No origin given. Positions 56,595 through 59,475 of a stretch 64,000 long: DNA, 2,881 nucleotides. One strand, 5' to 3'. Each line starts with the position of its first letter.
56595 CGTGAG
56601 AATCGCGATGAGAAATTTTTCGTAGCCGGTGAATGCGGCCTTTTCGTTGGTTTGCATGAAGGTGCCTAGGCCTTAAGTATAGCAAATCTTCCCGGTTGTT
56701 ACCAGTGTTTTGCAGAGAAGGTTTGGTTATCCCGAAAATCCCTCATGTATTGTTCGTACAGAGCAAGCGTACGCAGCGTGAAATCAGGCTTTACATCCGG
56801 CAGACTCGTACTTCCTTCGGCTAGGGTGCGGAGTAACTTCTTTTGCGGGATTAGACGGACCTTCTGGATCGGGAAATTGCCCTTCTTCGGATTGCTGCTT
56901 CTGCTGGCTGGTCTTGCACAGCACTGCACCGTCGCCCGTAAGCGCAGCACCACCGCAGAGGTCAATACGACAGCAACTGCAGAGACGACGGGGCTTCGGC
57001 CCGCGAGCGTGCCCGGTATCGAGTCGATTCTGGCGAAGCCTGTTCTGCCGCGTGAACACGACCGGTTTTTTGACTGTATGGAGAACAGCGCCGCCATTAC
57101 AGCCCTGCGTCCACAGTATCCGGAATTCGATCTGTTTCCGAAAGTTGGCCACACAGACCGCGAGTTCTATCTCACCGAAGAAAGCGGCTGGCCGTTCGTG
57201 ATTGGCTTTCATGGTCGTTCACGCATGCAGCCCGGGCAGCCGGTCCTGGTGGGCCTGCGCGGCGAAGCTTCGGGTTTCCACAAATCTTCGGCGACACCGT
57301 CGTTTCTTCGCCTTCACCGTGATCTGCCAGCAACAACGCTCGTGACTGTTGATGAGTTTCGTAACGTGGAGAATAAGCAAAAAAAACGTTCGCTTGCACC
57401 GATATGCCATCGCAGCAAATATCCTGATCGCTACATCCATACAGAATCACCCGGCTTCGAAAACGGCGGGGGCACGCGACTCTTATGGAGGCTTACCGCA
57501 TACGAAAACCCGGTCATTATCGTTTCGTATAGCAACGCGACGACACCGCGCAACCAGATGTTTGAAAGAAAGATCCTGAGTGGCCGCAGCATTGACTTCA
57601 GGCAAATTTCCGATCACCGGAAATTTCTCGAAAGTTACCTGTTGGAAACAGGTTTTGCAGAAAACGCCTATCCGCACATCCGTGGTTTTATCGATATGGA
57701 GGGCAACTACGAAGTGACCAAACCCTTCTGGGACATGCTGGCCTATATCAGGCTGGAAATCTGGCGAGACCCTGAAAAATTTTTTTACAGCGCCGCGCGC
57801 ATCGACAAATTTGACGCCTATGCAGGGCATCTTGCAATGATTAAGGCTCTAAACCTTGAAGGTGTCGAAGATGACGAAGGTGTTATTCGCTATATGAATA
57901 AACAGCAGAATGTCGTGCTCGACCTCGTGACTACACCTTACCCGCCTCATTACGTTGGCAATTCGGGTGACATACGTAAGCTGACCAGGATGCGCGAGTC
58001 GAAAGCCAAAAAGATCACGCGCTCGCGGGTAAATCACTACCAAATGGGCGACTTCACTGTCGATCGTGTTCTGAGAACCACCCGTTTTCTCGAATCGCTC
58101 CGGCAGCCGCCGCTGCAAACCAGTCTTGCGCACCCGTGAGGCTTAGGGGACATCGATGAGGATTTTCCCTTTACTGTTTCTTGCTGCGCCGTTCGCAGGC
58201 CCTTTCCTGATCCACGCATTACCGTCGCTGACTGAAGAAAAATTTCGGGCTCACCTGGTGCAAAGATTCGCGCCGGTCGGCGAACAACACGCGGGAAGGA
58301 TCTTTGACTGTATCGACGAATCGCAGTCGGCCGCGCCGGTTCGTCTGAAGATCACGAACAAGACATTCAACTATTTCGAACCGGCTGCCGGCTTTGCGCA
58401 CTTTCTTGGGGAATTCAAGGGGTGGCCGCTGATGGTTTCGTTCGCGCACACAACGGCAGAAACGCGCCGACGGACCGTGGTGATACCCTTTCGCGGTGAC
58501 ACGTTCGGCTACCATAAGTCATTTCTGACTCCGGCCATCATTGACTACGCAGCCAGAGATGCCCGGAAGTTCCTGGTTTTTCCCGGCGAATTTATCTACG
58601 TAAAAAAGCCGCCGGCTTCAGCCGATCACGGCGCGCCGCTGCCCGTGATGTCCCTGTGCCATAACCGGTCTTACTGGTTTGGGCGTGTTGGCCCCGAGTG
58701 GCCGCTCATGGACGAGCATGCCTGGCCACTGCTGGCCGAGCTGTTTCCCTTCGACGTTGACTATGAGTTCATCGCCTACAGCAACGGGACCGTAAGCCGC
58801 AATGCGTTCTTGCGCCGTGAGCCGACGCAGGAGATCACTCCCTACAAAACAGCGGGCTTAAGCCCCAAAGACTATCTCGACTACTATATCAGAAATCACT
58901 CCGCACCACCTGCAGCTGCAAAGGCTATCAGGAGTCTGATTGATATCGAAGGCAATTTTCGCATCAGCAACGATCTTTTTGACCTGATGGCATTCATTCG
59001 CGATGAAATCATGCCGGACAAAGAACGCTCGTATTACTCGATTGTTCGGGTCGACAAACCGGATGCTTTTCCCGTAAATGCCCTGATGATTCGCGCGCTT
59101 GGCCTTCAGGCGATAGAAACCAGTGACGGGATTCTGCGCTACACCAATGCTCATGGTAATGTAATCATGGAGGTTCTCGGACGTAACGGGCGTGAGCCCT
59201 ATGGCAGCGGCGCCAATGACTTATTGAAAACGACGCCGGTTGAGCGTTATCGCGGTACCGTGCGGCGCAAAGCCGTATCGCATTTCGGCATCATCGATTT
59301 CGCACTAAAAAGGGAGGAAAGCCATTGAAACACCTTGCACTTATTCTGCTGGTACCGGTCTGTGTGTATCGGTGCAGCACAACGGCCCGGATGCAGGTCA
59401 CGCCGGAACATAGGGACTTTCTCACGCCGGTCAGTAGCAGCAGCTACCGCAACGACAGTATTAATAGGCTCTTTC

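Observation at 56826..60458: Uncharacterised three-gene exported operon: two divergent alpha/beta-hydrolase-like paralogs plus a SAM-fold-like lipoprotein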

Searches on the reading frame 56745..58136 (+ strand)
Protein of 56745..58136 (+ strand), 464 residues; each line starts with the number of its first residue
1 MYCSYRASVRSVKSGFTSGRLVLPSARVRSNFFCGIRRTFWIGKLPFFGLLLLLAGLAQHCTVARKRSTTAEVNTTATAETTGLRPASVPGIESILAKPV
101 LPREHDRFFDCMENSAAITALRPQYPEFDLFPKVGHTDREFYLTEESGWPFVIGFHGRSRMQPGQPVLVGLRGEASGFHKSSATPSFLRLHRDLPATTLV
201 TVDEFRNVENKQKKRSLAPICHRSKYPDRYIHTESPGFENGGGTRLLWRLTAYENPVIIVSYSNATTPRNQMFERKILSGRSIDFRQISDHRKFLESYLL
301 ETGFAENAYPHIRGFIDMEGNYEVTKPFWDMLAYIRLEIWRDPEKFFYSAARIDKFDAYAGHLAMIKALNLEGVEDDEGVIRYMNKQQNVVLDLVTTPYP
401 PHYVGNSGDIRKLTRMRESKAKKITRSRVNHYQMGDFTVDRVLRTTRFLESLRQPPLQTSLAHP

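Call 4: search_protein_families(library=pfam, proteins=[window:56745-58136:+], max_evalue=1)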
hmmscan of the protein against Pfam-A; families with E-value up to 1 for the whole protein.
window:56745-58136:+ (464 aa): 1 family
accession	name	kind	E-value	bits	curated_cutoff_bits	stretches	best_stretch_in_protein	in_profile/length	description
PF23270.1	HAD_RAM2_N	-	0.12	12.5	27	1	27-103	27-97/220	Glycerol-3-phosphate acyltransferase RAM2-like, HAD-like domain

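Call 5: search_protein_families(library=ncbifam, proteins=[window:56745-58136:+], max_evalue=1)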
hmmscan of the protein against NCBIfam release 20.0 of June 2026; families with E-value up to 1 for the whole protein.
window:56745-58136:+ (464 aa): 0 families

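Call 12: find_homologous_proteins(query=window:56826-58136:+)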
Query window:56826-58136:+ (437 aa): 17 proteins with E <= 0.001 among 8000 candidates.
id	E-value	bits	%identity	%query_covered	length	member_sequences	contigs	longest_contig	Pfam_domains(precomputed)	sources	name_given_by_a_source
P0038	2.3e-298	1007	99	100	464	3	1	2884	-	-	-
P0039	1.2e-209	715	75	93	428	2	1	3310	-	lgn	-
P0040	1.4e-192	659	68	95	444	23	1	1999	-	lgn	-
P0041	1.3e-189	649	67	96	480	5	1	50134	-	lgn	-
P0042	3.2e-186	638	65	95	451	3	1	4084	-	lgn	-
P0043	6.8e-185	633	65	97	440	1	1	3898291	-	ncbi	-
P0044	8.9e-126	438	50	91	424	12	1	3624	-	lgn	-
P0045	4.2e-122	426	49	89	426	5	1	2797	-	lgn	-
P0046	5.9e-122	426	48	92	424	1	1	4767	-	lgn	-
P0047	1.6e-121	424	49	92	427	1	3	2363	-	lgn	-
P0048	1.9e-121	424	47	93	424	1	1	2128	-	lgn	-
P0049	1.6e-116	408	47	91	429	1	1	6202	-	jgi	jgi:hypothetical protein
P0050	2.6e-115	404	47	86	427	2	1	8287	-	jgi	jgi:hypothetical protein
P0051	7.7e-115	402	47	91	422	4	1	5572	-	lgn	-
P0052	7.2e-107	376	44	93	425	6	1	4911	-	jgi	jgi:hypothetical protein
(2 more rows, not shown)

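Call 90: search_protein_families(library=padloc, proteins=[window:56826-58136:+], max_evalue=0.01)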
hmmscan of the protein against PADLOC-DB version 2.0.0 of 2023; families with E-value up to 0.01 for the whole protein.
window:56826-58136:+ (437 aa): 0 families

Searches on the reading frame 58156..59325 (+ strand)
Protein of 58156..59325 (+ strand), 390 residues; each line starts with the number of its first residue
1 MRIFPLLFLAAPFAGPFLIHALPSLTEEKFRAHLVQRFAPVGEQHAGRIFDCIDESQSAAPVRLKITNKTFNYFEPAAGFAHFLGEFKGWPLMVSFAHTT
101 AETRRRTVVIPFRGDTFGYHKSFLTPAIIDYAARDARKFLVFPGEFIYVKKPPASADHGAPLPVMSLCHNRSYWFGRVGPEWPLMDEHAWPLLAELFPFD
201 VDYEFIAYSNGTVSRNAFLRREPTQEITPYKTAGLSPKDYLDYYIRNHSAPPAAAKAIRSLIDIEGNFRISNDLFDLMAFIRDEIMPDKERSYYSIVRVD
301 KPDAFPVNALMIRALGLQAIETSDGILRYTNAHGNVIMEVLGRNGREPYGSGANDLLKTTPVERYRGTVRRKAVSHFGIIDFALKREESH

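Call 4: search_protein_families(library=pfam, proteins=[window:58156-59325:+], max_evalue=1)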
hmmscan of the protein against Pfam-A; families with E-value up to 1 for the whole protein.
window:58156-59325:+ (390 aa): 0 families

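Call 5: search_protein_families(library=ncbifam, proteins=[window:58156-59325:+], max_evalue=1)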
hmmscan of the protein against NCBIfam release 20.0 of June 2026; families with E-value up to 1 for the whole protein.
window:58156-59325:+ (390 aa): 0 families

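Call 10: find_homologous_proteins(query=window:58156-59325:+)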
Query window:58156-59325:+ (390 aa): 13 proteins with E <= 0.001 among 4003 candidates.
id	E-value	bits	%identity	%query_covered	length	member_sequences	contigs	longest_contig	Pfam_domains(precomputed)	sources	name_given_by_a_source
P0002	1.0e-266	902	100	100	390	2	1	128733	-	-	-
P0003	1.7e-237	806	89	100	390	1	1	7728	-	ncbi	ncbi:MAG: hypothetical protein OHK0011_16480 [Turneriella sp.]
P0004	1.2e-197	675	75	97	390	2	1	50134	-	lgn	-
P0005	3.0e-194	663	74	99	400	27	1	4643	-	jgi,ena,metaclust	metaclust:\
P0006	8.5e-191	652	72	99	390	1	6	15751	-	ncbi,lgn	-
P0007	8.7e-179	612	70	95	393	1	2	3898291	-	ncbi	-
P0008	1.9e-176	605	69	97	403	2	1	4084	-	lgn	-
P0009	6.2e-137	475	57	92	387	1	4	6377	-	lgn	-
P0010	8.8e-124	431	77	61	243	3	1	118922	-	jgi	jgi:hypothetical protein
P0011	2.0e-120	420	52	93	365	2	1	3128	-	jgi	jgi:hypothetical protein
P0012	1.2e-110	388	75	57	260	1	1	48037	-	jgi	jgi:hypothetical protein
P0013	9.9e-90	319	46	89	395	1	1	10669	-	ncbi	-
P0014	4.8e-65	238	36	92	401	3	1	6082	-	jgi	jgi:hypothetical protein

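Call 17: search_solved_structures(query=A2, max_evalue=10)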
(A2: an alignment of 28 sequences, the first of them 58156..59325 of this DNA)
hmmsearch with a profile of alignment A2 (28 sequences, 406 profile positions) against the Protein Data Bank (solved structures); distinct sequences matched with E-value up to 10: 0.

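Call 26: predict_structure(alignment_id=A2)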
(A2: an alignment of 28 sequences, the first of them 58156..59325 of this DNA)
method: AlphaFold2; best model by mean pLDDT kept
length: 390 residues; sequences in the alignment: 28
mean_pLDDT: 90.2   pTM: 0.89
mean pLDDT of the five models: 90.2, 89.2, 88.1, 88.0, 86.8
residues with pLDDT >= 90: 305; 70-90: 53; 50-70: 27; < 50: 5
segments of 3 or more residues with pLDDT < 50: 388-390
pLDDT, mean of each block of 10 residues (from residue 1): 54 52 88 94 93 79 92 90 94 89 90 87 93 93 94 75 91 91 94 95 95 95 95 96 98 97 89 96 97 97 95 98 97 98 94 96 96 91 70
secondary structure, 60 per line:
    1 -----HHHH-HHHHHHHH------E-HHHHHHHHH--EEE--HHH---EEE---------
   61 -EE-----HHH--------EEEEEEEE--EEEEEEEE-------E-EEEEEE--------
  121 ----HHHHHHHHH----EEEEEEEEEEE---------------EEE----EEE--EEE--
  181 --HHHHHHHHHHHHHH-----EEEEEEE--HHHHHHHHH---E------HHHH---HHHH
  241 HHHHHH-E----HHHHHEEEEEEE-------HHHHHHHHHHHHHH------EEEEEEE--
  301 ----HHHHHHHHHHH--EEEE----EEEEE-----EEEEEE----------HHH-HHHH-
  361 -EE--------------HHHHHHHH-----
elements in order: H6-9 H11-18 H27-35 E38-40 E49-51 E80-87 E90-97 E107-112 H125-133 E138-148 E164-166 E171-173 E176-178 H183-196 E202-208 H211-219 H230-233 H237-246 H253-257 E258-264 H272-285 E292-298 H305-315 E318-321 E326-330 E336-341 H356-359 H378-385

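Call 29: fold_search(model_id=the predicted structure, library=pdb)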
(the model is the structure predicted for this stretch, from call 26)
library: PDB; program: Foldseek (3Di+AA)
matches with E <= 10: 700; with E <= 0.001: 25
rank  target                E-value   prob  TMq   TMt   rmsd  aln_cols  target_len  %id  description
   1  3c6b                  3.6e-05  1.00  0.30  0.38  11.7       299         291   12  Reaction product of paraoxon and S-formylglutathione hydrolase W197I mutant (released 2008-08-12)
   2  4b6g_A                4.1e-05  1.00  0.36  0.47  10.8       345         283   10  The Crystal Structure of the Neisserial Esterase D. (released 2012-11-14)
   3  9ju4_A                4.9e-05  1.00  0.31  0.38  15.6       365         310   11  Crystal structure of the Thermotoga maritima cold shock protein mutant Est#13 in complex with AacEst (released 2025-01-15)
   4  4b6g_B                1.2e-04  1.00  0.37  0.49  10.4       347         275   11  The Crystal Structure of the Neisserial Esterase D. (released 2012-11-14)
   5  6z68_A                1.4e-04  1.00  0.30  0.32  11.4       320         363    9  A novel metagenomic alpha/beta-fold esterase (released 2020-12-30)
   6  4flm_B                1.4e-04  0.99  0.32  0.41  10.6       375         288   11  S-formylglutathione Hydrolase W197I Variant containing Copper (released 2012-09-05)
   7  4fol_D                1.4e-04  1.00  0.33  0.43  11.8       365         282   10  S-formylglutathione hydrolase Variant H160I (released 2012-09-05)
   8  6gun_D                1.8e-04  1.00  0.34  0.42  11.0       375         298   13  Siderophore hydrolase EstB from Aspergillus nidulans (released 2018-08-15)
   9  5jd5_A                1.8e-04  0.99  0.32  0.38  11.8       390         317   13  Crystal structure of MGS-MilE3, an alpha/beta hydrolase enzyme from the metagenome of pyrene-phenanthrene enrichment c (released 2016-05-04)
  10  6z69_B                1.9e-04  0.99  0.28  0.30  11.7       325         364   10  A novel metagenomic alpha/beta-fold esterase (released 2020-12-30)
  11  1jkm_B                1.9e-04  0.99  0.29  0.31  16.4       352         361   11  BREFELDIN A ESTERASE, A BACTERIAL HOMOLOGUE OF HUMAN HORMONE SENSITIVE LIPASE (released 1999-02-16)
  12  6jzl_B                2.1e-04  1.00  0.36  0.48   8.0       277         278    9  S-formylglutathione hydrolase homolog from a psychrophilic bacterium of Shewanella frigidimarina (released 2019-09-04)
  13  9bd4_B                2.6e-04  1.00  0.30  0.44   8.2       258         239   12  YjfP, Klebsiella pneumoniae serine hydrolase, unbound (released 2025-04-30)
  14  6z68_B                3.5e-04  0.98  0.28  0.30  11.7       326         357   10  A novel metagenomic alpha/beta-fold esterase (released 2020-12-30)
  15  1qz3                  3.8e-04  0.99  0.33  0.41  10.8       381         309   13  CRYSTAL STRUCTURE OF MUTANT M211S/R215L OF CARBOXYLESTERASE EST2 COMPLEXED WITH HEXADECANESULFONATE (released 2004-03-23)
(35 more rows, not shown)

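Call 48: search_protein_representatives(alignment_id=A2)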
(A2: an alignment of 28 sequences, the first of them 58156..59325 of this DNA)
Query: 28 sequences, 406 profile positions. Proteins with E-value up to 0.001 (for the whole library): 44; up to 1e-10: 42; up to 1e-30: 31. The best 44 are listed.
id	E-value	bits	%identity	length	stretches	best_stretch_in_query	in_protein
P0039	1.9e-170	583.4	-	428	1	3-405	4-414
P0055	8.2e-157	538.4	-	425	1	12-406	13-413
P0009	8.1e-145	498.9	-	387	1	33-399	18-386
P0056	2.8e-142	490.6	-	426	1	14-405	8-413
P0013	9.4e-134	462.5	-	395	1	12-405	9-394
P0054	3.7e-129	447.4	-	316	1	47-350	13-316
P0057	8.1e-118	410.0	-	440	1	11-400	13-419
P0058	1.4e-116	405.9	-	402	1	14-400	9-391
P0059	4.2e-114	397.8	-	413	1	12-395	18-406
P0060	1.1e-110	386.5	-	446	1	24-399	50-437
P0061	1.9e-101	356.1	-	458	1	40-400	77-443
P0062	5.5e-87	308.5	-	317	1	14-319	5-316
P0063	1.3e-83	297.3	-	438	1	57-391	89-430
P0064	9.6e-73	261.6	-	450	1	31-397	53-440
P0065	1.8e-71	257.4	-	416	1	42-399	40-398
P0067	3.6e-68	246.5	-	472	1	46-399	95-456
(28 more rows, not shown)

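Call 61: find_encoding_contigs(protein=P0061, flank=6000, max_places=3)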
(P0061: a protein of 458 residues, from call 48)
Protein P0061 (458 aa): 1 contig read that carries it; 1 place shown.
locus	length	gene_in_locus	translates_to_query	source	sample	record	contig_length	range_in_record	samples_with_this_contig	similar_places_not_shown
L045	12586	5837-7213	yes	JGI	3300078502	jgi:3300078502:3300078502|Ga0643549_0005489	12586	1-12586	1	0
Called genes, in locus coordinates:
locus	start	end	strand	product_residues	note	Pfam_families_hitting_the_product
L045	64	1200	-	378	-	PF10502:Peptidase_S26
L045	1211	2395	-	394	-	PF22660:RS_preATP-grasp-like, PF02222:ATP-grasp, PF02786:CPSase_L_D2, PF07478:Dala_Dala_lig_C (faint), PF21244:PurT_C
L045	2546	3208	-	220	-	PF03783:CsgG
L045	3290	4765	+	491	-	-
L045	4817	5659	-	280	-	PF05685:Uma2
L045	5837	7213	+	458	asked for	-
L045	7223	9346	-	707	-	PF12729:4HB_MCP_1, PF18947:HAMP_2, PF18575:HAMP_N3, PF18947:HAMP_2, PF00015:MCPsignal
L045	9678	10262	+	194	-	PF26618:DUF8196 (weak)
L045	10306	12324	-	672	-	PF00270:DEAD, PF04851:ResIII (weak), PF13307:Helicase_C_2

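Call 62: find_encoding_contigs(protein=P0067, flank=6000, max_places=3)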
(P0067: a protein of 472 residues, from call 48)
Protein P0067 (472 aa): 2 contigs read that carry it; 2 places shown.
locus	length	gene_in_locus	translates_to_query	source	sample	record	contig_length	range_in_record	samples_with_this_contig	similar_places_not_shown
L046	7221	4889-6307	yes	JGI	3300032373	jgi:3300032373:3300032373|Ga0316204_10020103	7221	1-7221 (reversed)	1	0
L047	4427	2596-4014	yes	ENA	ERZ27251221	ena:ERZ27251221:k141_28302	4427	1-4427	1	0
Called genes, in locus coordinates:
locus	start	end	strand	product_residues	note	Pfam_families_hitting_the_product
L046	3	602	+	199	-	?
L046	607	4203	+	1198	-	PF07719:TPR_2 (faint), PF00515:TPR_1 (faint), PF13414:TPR_11 (faint), PF13428:TPR_14 (faint), PF13432:TPR_16 (faint), PF14559:TPR_19 (faint), PF23914:TPR_CcmH_CycH (faint), PF13176:TPR_7 (faint)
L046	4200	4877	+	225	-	PF02463:SMC_N (faint), PF00005:ABC_tran, PF13304:AAA_21 (faint)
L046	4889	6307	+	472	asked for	-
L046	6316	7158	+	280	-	-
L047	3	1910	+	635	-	?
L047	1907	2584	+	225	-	PF02463:SMC_N (faint), PF00005:ABC_tran, PF13304:AAA_21 (faint)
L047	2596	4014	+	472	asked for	-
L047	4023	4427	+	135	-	?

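Call 67: find_related_loci(query=A2, collection=genome_contigs, flank=6000)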
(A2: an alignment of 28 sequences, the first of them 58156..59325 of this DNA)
Query A2 (390 aa) in genome_contigs; peptide patterns used: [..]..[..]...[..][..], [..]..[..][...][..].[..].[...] (x = any residue, [..] = any of these).
51 stretches matched a pattern; 14 encode a relative of the query (tblastn E <= 1e-3); 13 distinct loci.
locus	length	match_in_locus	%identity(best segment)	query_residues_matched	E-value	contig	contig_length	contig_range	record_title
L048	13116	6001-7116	70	19-390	1e-180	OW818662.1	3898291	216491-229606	metagenome genome assembly, chromosome: 1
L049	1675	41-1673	72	1-386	1e-156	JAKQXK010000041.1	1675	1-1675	MAG: Spirochaetota bacterium isolate USST_metabat.95_sub k141_1581864, whole genome shotgun sequence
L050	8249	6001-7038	46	39-385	8e-94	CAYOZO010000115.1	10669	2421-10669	MAG TPA_asm: uncultured Turneriella sp. isolate SRP290908_co2_398 genome assembly, contig: NODE_9114_length_10669_cov_5.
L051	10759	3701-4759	32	30-380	3e-60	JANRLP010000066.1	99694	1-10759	MAG: Leptospiraceae bacterium isolate bins.194 k141_4339839, whole genome shotgun sequence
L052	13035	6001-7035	33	41-386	4e-53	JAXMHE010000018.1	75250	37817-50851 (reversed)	MAG: Turneriella sp. isolate STL-SPI1 C1.74.fa-18, whole genome shotgun sequence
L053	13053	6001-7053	34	40-390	9e-49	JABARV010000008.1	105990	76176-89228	MAG: Turneriella sp. isolate Bin_83R c_000000000882, whole genome shotgun sequence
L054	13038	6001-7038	32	39-386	3e-45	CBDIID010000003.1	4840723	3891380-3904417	MAG: Turneriella sp. isolate 802509c0-b26d-462d-ab64-db586ef3a1ee genome assembly, contig: chromosome_2, whole genome sh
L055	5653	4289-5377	31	38-384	1e-44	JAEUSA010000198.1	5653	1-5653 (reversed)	MAG: Leptospiraceae bacterium isolate new MAG-291 k141_824052, whole genome shotgun sequence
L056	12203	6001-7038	31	39-386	8e-42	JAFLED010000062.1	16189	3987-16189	MAG: Spirochaetes bacterium isolate UWPOB_SPIRO1 gnl_X_CCBKFDIB_62, whole genome shotgun sequence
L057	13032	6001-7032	30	40-386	4e-38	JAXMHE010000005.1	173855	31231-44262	MAG: Turneriella sp. isolate STL-SPI1 C1.74.fa-5, whole genome shotgun sequence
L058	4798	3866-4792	31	40-353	9e-37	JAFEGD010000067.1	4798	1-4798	MAG: Spirochaetes bacterium isolate SZAS TMP-1 CK_MAG-101__67__length-4798, whole genome shotgun sequence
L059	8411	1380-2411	30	40-386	9e-36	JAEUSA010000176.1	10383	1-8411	MAG: Leptospiraceae bacterium isolate new MAG-291 k141_3258714, whole genome shotgun sequence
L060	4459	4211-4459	32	40-122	2e-7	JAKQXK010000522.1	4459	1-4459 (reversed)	MAG: Spirochaetota bacterium isolate USST_metabat.95_sub k141_85839, whole genome shotgun sequence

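Call 75: search_solved_structures(query=A4, max_evalue=10, show_alignments=3)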
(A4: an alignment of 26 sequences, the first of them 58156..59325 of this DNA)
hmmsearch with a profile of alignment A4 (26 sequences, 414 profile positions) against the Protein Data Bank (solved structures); distinct sequences matched with E-value up to 10: 0.

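Call 90: search_protein_families(library=padloc, proteins=[window:58156-59325:+], max_evalue=0.01)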
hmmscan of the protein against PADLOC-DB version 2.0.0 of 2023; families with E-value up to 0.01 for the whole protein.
window:58156-59325:+ (390 aa): 0 families
